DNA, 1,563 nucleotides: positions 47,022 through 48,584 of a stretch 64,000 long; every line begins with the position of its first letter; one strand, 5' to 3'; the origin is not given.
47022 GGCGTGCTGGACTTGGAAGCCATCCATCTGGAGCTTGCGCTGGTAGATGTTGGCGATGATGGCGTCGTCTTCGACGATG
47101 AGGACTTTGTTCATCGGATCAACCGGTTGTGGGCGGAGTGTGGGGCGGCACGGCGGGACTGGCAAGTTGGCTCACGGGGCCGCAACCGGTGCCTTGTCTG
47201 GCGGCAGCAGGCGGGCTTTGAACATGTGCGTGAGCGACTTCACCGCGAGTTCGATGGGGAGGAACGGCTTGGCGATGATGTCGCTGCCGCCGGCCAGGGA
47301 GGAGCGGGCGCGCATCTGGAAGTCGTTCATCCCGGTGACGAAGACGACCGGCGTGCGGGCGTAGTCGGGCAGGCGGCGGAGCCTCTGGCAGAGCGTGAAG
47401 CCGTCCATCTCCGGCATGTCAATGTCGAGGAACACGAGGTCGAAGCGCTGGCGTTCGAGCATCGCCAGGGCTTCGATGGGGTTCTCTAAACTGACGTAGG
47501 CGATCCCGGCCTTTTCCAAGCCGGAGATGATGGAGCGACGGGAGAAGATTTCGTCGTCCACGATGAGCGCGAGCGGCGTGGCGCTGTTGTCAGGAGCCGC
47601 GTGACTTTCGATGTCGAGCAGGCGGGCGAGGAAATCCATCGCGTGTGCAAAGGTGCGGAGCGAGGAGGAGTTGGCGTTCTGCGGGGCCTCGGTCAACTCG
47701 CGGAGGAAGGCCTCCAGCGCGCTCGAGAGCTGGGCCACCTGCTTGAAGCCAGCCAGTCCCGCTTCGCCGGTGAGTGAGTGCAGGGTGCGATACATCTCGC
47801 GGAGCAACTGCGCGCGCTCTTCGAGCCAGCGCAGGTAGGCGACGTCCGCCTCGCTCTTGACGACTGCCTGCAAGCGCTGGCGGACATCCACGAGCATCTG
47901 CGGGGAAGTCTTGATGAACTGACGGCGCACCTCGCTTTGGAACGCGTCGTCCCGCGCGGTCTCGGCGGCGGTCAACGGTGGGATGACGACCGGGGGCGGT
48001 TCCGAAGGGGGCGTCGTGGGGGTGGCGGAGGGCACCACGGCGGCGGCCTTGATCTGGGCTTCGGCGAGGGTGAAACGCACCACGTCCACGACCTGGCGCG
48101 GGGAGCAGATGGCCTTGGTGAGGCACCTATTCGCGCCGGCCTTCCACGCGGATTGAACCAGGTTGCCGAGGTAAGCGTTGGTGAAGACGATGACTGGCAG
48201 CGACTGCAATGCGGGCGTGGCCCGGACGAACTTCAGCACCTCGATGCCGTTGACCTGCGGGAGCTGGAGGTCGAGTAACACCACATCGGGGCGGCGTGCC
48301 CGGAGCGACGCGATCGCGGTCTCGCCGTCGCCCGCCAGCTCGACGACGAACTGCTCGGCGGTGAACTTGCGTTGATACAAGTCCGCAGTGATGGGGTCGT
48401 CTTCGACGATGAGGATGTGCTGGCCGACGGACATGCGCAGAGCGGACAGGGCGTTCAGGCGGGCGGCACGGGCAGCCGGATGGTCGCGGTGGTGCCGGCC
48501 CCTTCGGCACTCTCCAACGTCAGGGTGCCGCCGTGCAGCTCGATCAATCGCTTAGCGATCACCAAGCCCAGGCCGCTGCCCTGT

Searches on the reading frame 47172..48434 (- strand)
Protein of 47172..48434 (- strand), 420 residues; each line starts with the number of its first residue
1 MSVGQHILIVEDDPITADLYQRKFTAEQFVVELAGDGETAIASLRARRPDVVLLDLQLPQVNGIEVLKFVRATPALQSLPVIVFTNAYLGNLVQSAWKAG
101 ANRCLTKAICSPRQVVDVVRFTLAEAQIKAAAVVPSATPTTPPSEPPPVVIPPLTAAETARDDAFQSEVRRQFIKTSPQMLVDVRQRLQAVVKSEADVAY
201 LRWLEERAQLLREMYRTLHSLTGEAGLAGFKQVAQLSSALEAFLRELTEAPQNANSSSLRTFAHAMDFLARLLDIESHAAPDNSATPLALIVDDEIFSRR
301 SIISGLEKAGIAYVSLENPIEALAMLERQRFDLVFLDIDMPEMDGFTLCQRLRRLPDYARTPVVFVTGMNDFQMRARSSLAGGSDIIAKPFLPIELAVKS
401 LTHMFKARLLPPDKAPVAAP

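Call 31: search_protein_families(library=ncbifam, max_evalue=0.00001, proteins=[window:47172-48434:-])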
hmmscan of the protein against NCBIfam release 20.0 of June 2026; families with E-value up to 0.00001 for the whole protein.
window:47172-48434:- (420 aa): 101 families (the best 25 are shown)
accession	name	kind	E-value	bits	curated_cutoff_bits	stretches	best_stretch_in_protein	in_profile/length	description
NF007135.0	PRK09581.1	equivalog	3.1e-34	118.6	474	2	290-404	6-122/457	PleD family two-component system response regulator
TIGR02154.1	PhoB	equivalog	3.5e-30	105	296.2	2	5-120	3-117/226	phosphate regulon transcriptional regulator PhoB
NF008296.0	PRK11083.1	equivalog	4.8e-30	104.6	273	2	288-400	5-114/228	two-component system response regulator CreB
NF045944.1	ResRegRpaBCyano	equivalog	3.1e-29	102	330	2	290-398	1-106/229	response regulator transcription factor RpaB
NF040689.1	MtrAB_MtrA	equivalog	1.2e-27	96.6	300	2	7-129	1-119/219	MtrAB system response regulator MtrA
NF008318.0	PRK11107.1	equivalog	1.6e-26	92.6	890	2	282-391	662-772/920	two-component sensor histidine kinase BarA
NF041733.1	resp_reg_CseB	equivalog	1.8e-26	93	350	2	6-129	2-121/228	two-component system response regulator CseB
NF041866.1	EpsW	equivalog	6.1e-26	90.5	200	2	5-110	6-113/131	exopolysaccharide biosynthesis response regulator EpsW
NF007969.0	PRK10693.1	equivalog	2.2e-25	89.4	329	2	3-113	6-114/337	two-component system response regulator RssB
NF008099.0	PRK10841.1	equivalog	5e-25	87.4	920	2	283-391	821-927/949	two-component system sensor histidine kinase RcsC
NF008677.0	PRK11697.1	equivalog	1.1e-24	87.1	246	2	289-391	4-103/238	two-component system response regulator BtsR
NF008469.0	PRK11361.1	equivalog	1.6e-24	86.5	714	2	3-87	3-85/461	acetoacetate metabolism transcriptional regulator AtoC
NF007982.1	PRK10710.1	equivalog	2.8e-24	86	380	2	285-402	6-120/235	envelope stress response regulator BaeR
TIGR01387.1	cztR_silR_copR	subfamily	5.6e-24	85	279.2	2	290-402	2-112/218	heavy metal response regulator transcription factor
NF045991.1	RespRegCtrARhodob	equivalog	7.6e-24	84.7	350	2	290-397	4-109/224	response regulator transcription factor CtrA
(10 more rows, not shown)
